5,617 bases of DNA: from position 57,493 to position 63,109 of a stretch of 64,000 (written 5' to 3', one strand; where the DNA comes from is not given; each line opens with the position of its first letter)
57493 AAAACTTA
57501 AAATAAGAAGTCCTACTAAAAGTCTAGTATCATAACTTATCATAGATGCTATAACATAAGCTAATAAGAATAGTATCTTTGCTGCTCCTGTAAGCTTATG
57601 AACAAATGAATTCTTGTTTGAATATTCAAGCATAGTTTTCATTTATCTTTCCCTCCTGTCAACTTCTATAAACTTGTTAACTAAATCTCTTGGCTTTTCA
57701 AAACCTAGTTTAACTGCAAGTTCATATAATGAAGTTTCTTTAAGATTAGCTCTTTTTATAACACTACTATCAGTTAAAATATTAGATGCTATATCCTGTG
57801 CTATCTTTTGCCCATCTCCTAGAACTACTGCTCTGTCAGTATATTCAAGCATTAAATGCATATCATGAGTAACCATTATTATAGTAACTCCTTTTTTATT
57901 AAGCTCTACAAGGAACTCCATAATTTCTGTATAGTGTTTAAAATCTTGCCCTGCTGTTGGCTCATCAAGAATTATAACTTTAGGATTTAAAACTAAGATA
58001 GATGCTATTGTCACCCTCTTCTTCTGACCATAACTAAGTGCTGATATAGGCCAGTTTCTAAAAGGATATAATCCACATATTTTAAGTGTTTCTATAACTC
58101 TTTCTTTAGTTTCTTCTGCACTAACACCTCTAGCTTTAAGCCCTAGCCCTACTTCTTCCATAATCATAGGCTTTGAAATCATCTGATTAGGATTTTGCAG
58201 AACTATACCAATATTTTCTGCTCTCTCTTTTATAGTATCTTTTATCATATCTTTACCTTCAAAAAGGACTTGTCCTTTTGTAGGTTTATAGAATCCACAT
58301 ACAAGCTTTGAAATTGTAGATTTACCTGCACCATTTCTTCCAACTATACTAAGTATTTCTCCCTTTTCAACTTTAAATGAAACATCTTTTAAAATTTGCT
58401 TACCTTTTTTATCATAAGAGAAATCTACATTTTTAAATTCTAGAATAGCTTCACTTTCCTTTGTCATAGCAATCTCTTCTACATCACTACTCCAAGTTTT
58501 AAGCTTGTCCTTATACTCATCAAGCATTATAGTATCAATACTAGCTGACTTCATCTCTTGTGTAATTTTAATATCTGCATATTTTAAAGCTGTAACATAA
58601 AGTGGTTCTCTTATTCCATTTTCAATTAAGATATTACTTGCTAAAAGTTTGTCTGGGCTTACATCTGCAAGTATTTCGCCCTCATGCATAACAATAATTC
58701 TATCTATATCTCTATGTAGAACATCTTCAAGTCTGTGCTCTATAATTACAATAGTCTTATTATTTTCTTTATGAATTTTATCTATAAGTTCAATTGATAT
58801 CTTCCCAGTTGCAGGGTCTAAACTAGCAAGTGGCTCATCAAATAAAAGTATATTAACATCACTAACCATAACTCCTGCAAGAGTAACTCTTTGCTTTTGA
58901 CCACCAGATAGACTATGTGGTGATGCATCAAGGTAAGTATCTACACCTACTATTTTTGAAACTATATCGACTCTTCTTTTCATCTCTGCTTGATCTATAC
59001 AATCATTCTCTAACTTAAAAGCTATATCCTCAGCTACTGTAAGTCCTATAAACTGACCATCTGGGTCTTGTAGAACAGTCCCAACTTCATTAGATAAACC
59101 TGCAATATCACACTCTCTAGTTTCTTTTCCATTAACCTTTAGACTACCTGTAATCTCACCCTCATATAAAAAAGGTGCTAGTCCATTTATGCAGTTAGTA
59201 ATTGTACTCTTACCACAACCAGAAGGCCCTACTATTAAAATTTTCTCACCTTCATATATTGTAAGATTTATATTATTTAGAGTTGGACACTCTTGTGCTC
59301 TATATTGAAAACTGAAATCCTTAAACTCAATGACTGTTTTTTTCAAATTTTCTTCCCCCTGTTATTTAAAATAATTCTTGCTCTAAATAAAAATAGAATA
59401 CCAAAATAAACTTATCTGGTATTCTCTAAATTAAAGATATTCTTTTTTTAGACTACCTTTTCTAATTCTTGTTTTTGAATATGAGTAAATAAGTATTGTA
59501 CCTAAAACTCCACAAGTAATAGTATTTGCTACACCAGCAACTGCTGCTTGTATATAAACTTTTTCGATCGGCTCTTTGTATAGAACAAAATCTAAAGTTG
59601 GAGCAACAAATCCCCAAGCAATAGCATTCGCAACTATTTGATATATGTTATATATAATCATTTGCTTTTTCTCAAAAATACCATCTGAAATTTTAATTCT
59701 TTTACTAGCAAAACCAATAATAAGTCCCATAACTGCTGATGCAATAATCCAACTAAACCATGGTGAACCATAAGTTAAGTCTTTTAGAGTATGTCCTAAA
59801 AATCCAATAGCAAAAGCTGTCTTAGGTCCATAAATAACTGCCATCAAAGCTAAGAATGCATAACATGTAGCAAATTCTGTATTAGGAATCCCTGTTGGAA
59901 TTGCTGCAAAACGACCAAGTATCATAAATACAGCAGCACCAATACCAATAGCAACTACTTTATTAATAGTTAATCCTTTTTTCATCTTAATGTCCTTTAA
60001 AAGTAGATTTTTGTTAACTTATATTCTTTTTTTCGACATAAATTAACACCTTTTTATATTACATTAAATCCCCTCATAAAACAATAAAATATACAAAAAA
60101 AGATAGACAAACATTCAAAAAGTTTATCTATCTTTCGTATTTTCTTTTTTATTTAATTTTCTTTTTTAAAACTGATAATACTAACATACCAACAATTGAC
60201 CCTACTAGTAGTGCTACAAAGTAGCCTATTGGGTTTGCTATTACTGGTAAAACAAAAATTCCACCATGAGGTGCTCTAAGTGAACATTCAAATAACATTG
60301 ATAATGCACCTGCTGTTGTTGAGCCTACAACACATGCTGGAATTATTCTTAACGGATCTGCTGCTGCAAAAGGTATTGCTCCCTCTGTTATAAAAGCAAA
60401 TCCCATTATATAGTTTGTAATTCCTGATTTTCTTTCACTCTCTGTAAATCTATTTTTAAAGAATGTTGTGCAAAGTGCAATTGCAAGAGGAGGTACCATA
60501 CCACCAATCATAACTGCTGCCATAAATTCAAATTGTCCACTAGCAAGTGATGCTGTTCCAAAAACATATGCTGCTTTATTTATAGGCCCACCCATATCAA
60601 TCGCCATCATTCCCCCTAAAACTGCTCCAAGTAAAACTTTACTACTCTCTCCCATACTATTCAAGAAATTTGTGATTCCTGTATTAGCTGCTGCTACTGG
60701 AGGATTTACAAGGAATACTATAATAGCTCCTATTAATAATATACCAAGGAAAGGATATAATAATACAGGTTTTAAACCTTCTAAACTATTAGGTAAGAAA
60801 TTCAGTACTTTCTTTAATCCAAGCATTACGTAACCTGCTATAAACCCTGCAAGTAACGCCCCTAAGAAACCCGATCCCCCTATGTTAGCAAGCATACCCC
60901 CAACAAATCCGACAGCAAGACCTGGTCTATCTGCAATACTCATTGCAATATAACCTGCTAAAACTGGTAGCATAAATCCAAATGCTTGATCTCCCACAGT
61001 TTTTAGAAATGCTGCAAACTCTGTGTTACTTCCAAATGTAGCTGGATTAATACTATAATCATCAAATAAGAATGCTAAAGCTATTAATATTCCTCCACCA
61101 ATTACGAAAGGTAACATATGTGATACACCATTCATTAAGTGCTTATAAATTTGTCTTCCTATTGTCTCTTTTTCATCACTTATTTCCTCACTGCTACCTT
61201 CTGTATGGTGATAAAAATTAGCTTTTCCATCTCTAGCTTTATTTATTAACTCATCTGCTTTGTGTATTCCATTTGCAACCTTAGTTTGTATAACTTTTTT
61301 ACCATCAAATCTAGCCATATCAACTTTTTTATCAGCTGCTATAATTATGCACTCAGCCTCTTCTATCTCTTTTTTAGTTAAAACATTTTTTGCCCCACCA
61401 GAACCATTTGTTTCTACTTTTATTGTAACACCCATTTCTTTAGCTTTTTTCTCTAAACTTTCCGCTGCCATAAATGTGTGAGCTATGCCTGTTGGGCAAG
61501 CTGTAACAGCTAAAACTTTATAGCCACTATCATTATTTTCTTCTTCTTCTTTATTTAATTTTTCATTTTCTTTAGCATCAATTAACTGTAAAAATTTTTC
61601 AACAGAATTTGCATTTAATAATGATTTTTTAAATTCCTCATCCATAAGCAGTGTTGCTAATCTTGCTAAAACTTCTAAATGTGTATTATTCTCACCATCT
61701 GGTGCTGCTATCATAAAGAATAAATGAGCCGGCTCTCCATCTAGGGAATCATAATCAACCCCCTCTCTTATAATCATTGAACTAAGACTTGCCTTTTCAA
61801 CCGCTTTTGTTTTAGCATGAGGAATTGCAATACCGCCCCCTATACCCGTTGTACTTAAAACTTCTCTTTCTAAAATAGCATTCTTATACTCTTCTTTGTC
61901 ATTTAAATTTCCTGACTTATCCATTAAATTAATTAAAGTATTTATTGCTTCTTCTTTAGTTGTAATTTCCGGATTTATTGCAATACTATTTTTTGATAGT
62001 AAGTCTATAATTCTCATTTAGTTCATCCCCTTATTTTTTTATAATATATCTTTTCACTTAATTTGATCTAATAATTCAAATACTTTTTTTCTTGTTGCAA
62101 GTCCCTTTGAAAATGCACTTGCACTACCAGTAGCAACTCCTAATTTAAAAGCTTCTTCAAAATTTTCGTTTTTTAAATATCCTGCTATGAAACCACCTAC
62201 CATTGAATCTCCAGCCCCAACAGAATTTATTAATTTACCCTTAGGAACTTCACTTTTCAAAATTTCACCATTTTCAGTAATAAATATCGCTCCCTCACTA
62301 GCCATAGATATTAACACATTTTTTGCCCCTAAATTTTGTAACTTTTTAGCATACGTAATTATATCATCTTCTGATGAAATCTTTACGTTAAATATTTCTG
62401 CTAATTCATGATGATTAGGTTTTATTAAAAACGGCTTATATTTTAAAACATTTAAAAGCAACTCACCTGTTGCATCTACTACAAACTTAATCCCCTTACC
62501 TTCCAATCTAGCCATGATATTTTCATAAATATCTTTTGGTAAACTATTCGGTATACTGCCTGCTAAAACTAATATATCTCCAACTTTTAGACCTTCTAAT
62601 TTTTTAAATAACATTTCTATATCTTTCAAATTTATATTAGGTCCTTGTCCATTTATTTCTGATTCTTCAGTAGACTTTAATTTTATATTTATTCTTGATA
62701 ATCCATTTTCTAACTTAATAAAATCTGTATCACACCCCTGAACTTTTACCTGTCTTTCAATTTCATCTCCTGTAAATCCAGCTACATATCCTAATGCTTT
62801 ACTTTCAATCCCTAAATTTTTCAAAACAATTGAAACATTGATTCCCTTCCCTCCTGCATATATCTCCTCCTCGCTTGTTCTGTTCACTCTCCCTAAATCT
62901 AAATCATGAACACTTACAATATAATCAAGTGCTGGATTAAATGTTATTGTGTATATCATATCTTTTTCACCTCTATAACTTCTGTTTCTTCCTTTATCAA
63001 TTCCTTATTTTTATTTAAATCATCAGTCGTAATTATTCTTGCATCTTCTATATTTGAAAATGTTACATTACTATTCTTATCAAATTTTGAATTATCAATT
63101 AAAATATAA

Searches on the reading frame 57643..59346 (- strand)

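Call 10: search_protein_families(library=pfam, proteins=[window:57643-59346:-], max_evalue=0.001)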
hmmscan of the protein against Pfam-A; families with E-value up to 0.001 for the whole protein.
window:57643-59346:- (567 aa): 15 families
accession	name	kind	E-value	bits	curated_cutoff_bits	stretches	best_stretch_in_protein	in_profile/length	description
PF00005.33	ABC_tran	-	8.5e-65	217.9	25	2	319-465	1-137/137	ABC transporter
PF12558.13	DUF3744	-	2.8e-22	79.7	22.5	1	237-309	1-73/73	ATP-binding cassette cobalt transporter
PF13304.12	AAA_21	-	4e-16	60.4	27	1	431-499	232-303/304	AAA domain, putative AbiEii toxin, Type IV TA system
PF02463.25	SMC_N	-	1.3e-11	44.8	40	1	330-501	25-204/220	RecF/RecN/SMC N terminal domain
PF13555.12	AAA_29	-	2.4e-07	30.8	27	0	31-50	20-39/61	P-loop containing region of AAA domain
PF13476.12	AAA_23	-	1e-06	30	27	0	35-54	21-40/201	AAA domain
PF03193.22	RsgA_GTPase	-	1.5e-06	28.6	30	0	32-75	105-146/174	RsgA GTPase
PF13401.12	AAA_22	-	8.2e-05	23.4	27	0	330-422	6-80/130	AAA domain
PF00004.35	AAA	-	0.0003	21.7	21.2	0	334-421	3-88/131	ATPase family associated with various cellular activities (AAA)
PF03215.21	Rad17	-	0.00043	20.7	23.8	0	36-52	48-64/186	Rad17 P-loop domain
PF01078.27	Mg_chelatase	-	0.00045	20.1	20.3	0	29-71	18-60/207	Magnesium chelatase, subunit ChlI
PF13191.12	AAA_16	-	0.00046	21.2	32.6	0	32-53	21-44/167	AAA ATPase domain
PF00931.28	NB-ARC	-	0.0005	19.9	23.5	0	325-349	15-38/248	NB-ARC domain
PF01926.29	MMR_HSR1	-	0.00055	20.5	21.9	0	35-83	1-55/113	50S ribosome-binding GTPase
PF20720.3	nSTAND3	-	0.00079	19.6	27.2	0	319-353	7-41/155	Novel STAND NTPase 3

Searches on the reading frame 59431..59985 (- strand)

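Call 10: search_protein_families(library=pfam, proteins=[window:59431-59985:-], max_evalue=0.001)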
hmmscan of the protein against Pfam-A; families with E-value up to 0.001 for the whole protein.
window:59431-59985:- (184 aa): 2 families
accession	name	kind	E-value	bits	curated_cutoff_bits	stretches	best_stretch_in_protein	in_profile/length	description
PF07155.17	ECF-ribofla_trS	-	1.3e-47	162.4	26.7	1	5-171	2-172/172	ECF-type riboflavin transporter, S component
PF12822.12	ECF_trnsprt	-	1.4e-05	25.6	30.7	1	9-167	2-124/169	ECF transporter, substrate-specific component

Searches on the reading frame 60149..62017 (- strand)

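Call 10: search_protein_families(library=pfam, proteins=[window:60149-62017:-], max_evalue=0.001)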
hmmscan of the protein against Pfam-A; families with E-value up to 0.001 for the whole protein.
window:60149-62017:- (622 aa): 4 families
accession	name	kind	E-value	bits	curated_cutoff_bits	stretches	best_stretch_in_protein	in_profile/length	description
PF00359.27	PTS_EIIA_2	-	5.3e-40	137.1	27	1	6-147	2-142/144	Phosphoenolpyruvate-dependent sugar phosphotransferase system, EIIA 2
PF02302.22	PTS_IIB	-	8.3e-21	74.9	23.6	1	170-260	2-90/90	PTS system, Lactose/Cellobiose specific IIB subunit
PF02378.23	PTS_EIIC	-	1.7e-17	63.9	30.7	1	296-565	2-319/319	Phosphotransferase system, EIIC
PF25554.1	PTS_EIIB_BC_N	-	1.7e-06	28.6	27.4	1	176-263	11-83/88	PTS system fructose specific EIIB'BC N-terminal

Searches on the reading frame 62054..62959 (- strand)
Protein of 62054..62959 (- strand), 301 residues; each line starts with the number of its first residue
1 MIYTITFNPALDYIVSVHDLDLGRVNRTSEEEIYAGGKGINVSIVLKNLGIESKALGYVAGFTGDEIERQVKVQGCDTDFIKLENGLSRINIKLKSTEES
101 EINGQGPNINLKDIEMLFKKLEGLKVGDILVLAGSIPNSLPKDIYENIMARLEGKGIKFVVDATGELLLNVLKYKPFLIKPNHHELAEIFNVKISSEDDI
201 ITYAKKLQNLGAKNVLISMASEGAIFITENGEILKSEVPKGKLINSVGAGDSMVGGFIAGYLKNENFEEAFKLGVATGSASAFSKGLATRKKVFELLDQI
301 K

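Call 10: search_protein_families(library=pfam, proteins=[window:62054-62959:-], max_evalue=0.001)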
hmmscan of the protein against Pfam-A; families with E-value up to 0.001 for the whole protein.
window:62054-62959:- (301 aa): 2 families
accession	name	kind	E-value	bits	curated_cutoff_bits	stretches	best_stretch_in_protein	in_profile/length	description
PF00294.29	PfkB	-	9.3e-54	183.2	25.8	1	20-289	21-297/302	pfkB family carbohydrate kinase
PF08543.17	Phos_pyr_kin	-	1.5e-07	31.5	27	1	162-273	106-223/246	Phosphomethylpyrimidine kinase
